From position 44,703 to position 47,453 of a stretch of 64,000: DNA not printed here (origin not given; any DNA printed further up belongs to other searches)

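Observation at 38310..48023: Glycosylation locus: APH-type kinase, GT4, two GT-C membrane transferases, plus an orphan T4CP-like ATPase and a GtrA-like flippase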

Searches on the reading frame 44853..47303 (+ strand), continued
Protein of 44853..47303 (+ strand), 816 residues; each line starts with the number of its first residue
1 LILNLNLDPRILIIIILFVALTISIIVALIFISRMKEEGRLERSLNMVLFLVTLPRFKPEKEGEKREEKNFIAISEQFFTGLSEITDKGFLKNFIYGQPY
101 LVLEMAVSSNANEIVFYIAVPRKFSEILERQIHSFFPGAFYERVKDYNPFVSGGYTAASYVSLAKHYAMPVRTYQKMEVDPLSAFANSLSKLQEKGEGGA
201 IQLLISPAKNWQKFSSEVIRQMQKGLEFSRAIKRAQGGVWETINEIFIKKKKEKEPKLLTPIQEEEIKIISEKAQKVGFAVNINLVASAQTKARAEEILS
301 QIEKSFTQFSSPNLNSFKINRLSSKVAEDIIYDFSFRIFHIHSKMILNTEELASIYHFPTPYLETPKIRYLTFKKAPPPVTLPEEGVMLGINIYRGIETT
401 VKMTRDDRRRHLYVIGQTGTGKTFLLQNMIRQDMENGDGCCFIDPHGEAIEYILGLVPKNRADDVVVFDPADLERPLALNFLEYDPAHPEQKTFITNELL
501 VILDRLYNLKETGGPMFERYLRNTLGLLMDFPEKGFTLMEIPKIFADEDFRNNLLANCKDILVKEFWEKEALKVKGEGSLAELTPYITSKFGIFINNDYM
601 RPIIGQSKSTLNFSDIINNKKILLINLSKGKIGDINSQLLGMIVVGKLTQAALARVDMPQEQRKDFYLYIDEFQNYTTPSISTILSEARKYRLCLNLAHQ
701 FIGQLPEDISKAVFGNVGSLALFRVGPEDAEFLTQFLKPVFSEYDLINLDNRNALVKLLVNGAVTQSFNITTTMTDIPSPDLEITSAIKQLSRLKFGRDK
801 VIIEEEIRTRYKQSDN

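Call 81: find_related_loci(query=A1, collection=viral_contigs, flank=5000)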
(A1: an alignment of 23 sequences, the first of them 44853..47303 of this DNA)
Query A1 (816 aa) in viral_contigs; peptide patterns used: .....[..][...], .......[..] (x = any residue, [..] = any of these).
239 stretches matched a pattern; 15 encode a relative of the query (tblastn E <= 1e-3); 15 distinct loci.
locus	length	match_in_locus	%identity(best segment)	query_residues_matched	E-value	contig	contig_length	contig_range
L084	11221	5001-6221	40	394-811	3e-97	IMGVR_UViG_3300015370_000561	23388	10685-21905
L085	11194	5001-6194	37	400-807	2e-82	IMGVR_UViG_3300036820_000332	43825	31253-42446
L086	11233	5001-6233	36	383-797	1e-82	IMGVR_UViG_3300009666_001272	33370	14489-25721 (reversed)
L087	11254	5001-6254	35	375-805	7e-70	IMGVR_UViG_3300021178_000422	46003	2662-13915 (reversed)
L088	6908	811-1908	34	396-768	2e-65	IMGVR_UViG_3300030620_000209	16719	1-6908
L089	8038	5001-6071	35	407-781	6e-56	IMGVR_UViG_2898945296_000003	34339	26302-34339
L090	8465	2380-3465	32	370-750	1e-53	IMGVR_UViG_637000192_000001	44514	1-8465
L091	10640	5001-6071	33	403-771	1e-54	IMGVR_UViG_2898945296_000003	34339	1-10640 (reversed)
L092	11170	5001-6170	35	400-810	3e-53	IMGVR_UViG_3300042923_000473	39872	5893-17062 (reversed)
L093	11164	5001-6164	34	402-810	1e-50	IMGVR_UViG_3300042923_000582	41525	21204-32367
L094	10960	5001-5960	32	444-772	2e-48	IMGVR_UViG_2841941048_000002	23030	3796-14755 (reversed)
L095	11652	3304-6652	32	391-735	3e-40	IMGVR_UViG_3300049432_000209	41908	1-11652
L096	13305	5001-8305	28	379-813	1e-34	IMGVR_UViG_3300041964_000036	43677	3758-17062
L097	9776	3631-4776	30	411-812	7e-42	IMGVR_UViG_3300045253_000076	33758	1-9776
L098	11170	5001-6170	35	400-810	1e-52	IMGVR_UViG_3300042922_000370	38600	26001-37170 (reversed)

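Call 87: search_protein_families(library=phrogs, proteins=[window:44853-47303:+, L084:4932-6230:+, L085:4968-6248:+, L086:4953-6701:+, L090:2383-3618:+, L092:4938-6212:+, L096:4575-6890:+], max_evalue=0.00001)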
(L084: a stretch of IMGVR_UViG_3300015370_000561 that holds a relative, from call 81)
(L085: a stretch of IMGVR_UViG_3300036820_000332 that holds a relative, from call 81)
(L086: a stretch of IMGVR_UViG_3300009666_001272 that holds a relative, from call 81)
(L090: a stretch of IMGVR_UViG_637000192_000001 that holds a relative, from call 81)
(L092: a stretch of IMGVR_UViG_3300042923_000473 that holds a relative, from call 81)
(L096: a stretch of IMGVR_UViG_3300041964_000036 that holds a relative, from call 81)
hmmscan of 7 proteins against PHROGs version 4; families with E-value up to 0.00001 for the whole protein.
window:44853-47303:+ (816 aa): 3 families
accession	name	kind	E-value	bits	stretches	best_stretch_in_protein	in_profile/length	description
phrog_5156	-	unknown function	1.4e-81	275.8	1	57-808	33-805/824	-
phrog_7035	-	unknown function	6.1e-11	42.4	0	350-448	171-252/969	-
phrog_2666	-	head and packaging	2.4e-08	34.1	0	397-449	309-361/555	terminase large subunit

L084:4932-6230:+ (432 aa): 3 families
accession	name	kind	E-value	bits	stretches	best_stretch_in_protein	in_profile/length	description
phrog_5156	-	unknown function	4.2e-57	194.8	1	35-427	407-804/824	-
phrog_7035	-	unknown function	7.6e-14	52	1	231-366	438-577/969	-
phrog_2666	-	head and packaging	1.7e-11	44.5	0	20-82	302-364/555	terminase large subunit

L085:4968-6248:+ (426 aa): 2 families
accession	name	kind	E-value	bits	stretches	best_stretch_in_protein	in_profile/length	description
phrog_5156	-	unknown function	5.9e-48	164.5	1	17-409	407-804/824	-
phrog_7035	-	unknown function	2.1e-13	50.5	1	204-334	428-562/969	-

L086:4953-6701:+ (582 aa): 2 families
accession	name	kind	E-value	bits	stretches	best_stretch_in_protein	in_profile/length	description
phrog_5156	-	unknown function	5.4e-64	217.6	1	22-446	387-813/824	-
phrog_7035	-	unknown function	6.8e-07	29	0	218-345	410-551/969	-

L090:2383-3618:+ (411 aa): 3 families
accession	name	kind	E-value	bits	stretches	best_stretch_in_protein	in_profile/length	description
phrog_5156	-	unknown function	2.6e-28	99.6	1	32-365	415-751/824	-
phrog_7035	-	unknown function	1.3e-08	34.7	0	203-340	410-562/969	-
phrog_2666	-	head and packaging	2.4e-08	34.1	0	28-75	321-371/555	terminase large subunit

L092:4938-6212:+ (424 aa): 2 families
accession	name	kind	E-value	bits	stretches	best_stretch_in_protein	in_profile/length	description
phrog_5156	-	unknown function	5.2e-43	148.2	1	31-420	411-817/824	-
phrog_7035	-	unknown function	1.2e-12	48.1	1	226-318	445-551/969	-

L096:4575-6890:+ (771 aa): 1 family
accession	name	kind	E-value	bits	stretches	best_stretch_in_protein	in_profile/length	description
phrog_5156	-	unknown function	2.2e-17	63.4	1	150-442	416-705/824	-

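Call 97: search_solved_structures(query=A1, max_evalue=10)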
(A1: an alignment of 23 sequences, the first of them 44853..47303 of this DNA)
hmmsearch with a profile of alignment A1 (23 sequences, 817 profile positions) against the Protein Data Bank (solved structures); distinct sequences matched with E-value up to 10: 12.
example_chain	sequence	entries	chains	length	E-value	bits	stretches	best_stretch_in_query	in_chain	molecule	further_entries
1gl6_A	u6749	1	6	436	2.3e-07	32.5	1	405-456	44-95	ATPASE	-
1e9r_A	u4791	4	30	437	2.3e-07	32.5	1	405-456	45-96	CONJUGAL TRANSFER PROTEIN TRWB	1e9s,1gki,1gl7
6sz9_A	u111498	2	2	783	0.00013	23.3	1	399-473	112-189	IcmO (DotL)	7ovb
9x1l_A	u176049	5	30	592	0.0044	18.3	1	410-457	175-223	DNA helicase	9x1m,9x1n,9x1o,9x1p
8xau_A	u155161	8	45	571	0.0073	17.6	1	681-744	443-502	ATP-binding protein | HerA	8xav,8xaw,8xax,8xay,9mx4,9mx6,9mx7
2kjq_A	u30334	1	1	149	0.013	16.7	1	407-449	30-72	DnaA-related protein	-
4d2i_A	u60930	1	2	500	0.016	16.5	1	400-456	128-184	HERA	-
8ziq_M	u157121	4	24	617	0.61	11.2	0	682-746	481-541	HerA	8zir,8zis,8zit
8csp_9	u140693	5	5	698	0.75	10.9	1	395-448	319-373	Nitric oxide-associated protein 1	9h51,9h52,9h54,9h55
9g5b_9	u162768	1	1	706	0.76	10.9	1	395-448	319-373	Nitric oxide-associated protein 1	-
9kwf_B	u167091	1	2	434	1.1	10.3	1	420-464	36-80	Putative deoxyribonuclease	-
11kk_A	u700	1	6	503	1.3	10.1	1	413-454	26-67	HerA like helicase YjgR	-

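Call 99: search_dna_similar(query=window:44853-47303:+, collection=plasmids, mode=protein, max_evalue=0.001, max_rows=30)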
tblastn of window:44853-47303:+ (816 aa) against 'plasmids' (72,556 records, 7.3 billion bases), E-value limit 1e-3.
Records with a match: 240; places in all: 247; records where one place covers at least 80% of the query: 10.
Best place of each record, by identity: <60% 240.
By first word of the organism name: Bacillus 84; Streptomyces 47; Clostridium 21; Natrinema 12; Haladaptatus 9; Sulfolobus 6; Halalkalicoccus 5; Halomontanus 4; Haloterrigena 3; Embleya 2; and 41 more.
By predicted mobility (MOB-suite, as given by PLSDB): non-mobilizable 184; mobilizable 52; conjugative 4.
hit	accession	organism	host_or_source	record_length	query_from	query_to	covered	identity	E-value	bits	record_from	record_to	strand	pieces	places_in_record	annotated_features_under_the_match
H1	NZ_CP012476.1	Shouchella clausii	-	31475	107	768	81%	24.6%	3e-29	133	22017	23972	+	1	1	DUF87 domain-containing protein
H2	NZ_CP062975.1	Pontibacillus sp. ALD_SL1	mangrove mud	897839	104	674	69%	28.2%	7e-11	184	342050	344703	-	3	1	hypothetical protein (x2)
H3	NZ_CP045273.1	Priestia megaterium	pure culture,Paper surface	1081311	114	672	69%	28.4%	2e-22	168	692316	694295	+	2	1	none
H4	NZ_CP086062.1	Bacillus sp. BC1-43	Sing cell,soil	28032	95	768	83%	23.3%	9e-25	119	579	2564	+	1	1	DUF87 domain-containing protein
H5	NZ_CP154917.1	Bacillus subtilis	-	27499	95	768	83%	23.3%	4e-22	110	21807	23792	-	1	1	DUF87 domain-containing protein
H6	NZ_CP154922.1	Bacillus subtilis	-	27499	95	768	83%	23.3%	4e-22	110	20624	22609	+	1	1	DUF87 domain-containing protein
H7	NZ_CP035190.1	Bacillus licheniformis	cell culture,food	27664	95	768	83%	23.3%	6e-22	110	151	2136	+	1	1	DUF87 domain-containing protein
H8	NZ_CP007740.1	Bacillus methanolicus MGA3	soil sample, enrichment culture ...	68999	107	790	84%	22.6%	6e-23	113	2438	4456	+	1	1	DUF87 domain-containing protein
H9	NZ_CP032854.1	Bacillus subtilis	cell culture,Cheonggukjang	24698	95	768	83%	22.9%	1e-24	119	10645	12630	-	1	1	DUF87 domain-containing protein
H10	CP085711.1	Bacillus sp. F19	single cell,soil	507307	98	770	82%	22.2%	3e-25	120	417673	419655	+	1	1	DUF87 domain-containing protein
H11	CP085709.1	Bacillus sp. CMF21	single cell,soil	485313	98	770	82%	22.0%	3e-25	120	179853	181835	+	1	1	DUF87 domain-containing protein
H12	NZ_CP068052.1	Peribacillus psychrosaccharolyticus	-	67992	95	770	83%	21.8%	2e-22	111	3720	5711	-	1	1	DUF87 domain-containing protein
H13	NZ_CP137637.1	Niallia sp. XMNu-256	-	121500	157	768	75%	22.8%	3e-22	111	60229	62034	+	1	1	DUF87 domain-containing protein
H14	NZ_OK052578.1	Metabacillus dongyingensis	white elm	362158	166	770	74%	22.9%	4e-23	114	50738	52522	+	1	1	DUF87 domain-containing protein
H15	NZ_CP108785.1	Embleya sp. NBC_00888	-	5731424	346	780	53%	31.0%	4e-44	181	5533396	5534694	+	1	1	none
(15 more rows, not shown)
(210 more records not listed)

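Call 100: get_annotated_region(hit=H5, flank=9000)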
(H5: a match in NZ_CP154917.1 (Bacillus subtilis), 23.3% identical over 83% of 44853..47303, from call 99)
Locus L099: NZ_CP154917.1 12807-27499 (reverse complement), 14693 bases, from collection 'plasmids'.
description: Bacillus subtilis strain FUA2231 plasmid unnamed1, complete sequence
organism: Bacillus subtilis (NCBI taxid 1423)
taxonomy: Bacteria; Bacillota; Bacilli; Bacillales; Bacillaceae; Bacillus; Bacillus subtilis
host: -; source: -; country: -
typing (MOB-suite, as given by PLSDB): non-mobilizable
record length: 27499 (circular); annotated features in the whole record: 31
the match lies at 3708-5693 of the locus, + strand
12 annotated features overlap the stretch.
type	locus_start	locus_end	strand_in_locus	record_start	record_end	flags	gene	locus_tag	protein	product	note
CDS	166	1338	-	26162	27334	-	-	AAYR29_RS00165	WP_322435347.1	ParM/StbA family protein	GO:0030541 - plasmid partitioning [Evidence IEA]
CDS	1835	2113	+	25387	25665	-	-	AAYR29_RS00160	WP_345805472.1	hypothetical protein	-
CDS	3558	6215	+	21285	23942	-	-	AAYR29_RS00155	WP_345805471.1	DUF87 domain-containing protein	-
CDS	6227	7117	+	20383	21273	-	-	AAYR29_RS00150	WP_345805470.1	replication-relaxation family protein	-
CDS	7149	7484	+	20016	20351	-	-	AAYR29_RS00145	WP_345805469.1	hypothetical protein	-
CDS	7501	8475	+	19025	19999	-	-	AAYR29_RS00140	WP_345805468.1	conjugal transfer protein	-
CDS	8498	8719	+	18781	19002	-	-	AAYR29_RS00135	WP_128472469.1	hypothetical protein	-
CDS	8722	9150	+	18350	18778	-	-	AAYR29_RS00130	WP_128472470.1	conjugal transfer protein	-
CDS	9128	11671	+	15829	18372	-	-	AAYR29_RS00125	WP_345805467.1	ATP-binding protein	-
CDS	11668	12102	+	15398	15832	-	-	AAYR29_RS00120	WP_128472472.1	hypothetical protein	-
CDS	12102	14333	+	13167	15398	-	-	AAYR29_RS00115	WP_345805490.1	conjugal transfer protein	-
CDS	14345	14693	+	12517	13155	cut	-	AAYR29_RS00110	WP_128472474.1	hypothetical protein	-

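Call 101: get_annotated_region(hit=H1, flank=9000)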
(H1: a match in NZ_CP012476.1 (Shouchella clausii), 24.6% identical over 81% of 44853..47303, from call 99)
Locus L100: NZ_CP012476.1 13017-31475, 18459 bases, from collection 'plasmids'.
description: Shouchella clausii strain ENTPro plasmid unnamed, complete sequence
organism: Shouchella clausii (NCBI taxid 79880)
taxonomy: Bacteria; Bacillota; Bacilli; Bacillales; Bacillaceae; Shouchella; Shouchella clausii
host: -; source: -; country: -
typing (MOB-suite, as given by PLSDB): non-mobilizable; replicon rep_cluster_258
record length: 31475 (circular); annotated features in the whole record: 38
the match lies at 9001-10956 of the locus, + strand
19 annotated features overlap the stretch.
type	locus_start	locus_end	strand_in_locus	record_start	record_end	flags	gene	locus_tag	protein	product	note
CDS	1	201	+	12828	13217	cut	-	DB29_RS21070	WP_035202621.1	hypothetical protein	-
CDS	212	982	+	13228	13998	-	-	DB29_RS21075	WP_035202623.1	hypothetical protein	-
CDS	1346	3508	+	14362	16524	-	-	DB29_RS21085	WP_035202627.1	type IA DNA topoisomerase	GO:0006265 - DNA topological change [Evidence IEA]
CDS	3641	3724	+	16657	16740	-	-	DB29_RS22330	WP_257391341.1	putative holin-like toxin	-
CDS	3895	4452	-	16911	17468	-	-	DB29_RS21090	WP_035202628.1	helix-turn-helix domain-containing protein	-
CDS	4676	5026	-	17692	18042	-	-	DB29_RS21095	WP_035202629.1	hypothetical protein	-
CDS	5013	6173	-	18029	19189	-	-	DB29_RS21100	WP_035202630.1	ParM/StbA family protein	GO:0030541 - plasmid partitioning [Evidence IEA]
CDS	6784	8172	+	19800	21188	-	-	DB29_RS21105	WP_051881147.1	primase C-terminal domain-containing protein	-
CDS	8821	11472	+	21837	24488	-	-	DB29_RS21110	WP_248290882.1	DUF87 domain-containing protein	-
CDS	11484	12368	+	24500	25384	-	-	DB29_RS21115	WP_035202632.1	replication-relaxation family protein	-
CDS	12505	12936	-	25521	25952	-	-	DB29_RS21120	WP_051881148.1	helix-turn-helix transcriptional regulator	-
CDS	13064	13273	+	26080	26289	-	-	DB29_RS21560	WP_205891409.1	helix-turn-helix transcriptional regulator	-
CDS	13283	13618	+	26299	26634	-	-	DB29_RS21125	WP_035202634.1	hypothetical protein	-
CDS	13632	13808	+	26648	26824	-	-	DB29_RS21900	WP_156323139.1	hypothetical protein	-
CDS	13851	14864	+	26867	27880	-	-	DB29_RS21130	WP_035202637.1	conjugal transfer protein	-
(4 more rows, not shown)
